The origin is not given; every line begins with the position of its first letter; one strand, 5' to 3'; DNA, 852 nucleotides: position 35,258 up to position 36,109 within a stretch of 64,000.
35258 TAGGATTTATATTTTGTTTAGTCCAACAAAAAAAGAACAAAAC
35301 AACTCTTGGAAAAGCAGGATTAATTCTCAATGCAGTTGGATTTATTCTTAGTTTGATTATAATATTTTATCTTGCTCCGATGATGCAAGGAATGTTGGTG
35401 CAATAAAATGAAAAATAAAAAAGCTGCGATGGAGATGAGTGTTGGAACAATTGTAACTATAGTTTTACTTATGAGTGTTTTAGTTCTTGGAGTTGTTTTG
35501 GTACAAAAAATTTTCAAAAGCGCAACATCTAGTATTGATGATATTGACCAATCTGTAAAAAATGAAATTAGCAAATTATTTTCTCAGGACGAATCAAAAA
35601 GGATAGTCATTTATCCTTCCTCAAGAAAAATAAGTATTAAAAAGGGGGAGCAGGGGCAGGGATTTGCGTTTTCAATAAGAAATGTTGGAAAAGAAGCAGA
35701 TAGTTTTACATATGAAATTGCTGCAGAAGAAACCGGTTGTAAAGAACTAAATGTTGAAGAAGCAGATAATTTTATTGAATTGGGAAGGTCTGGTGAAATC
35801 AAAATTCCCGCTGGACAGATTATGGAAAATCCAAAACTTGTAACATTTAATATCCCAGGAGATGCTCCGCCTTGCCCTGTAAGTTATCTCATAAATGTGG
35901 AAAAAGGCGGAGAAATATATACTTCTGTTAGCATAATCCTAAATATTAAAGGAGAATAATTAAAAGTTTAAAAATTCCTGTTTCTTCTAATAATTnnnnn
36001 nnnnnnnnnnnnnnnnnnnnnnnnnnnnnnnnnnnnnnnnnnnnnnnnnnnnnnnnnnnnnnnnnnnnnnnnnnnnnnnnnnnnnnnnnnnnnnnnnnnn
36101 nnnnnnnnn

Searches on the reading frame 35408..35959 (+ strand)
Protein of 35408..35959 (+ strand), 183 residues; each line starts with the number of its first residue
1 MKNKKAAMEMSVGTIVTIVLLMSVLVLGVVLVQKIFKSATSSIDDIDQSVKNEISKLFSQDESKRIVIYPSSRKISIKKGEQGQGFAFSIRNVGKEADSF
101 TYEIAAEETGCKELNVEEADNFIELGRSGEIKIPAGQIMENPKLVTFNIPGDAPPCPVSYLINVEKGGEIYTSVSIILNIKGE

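Call 54: search_protein_families(library=pfam, proteins=[window:35408-35959:+], max_evalue=0.01)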
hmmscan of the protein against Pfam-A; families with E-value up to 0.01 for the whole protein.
window:35408-35959:+ (183 aa): 0 families

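Call 55: search_protein_families(library=ncbifam, proteins=[window:35408-35959:+], max_evalue=0.01)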
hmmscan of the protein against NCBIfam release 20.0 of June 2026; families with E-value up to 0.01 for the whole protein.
window:35408-35959:+ (183 aa): 0 families
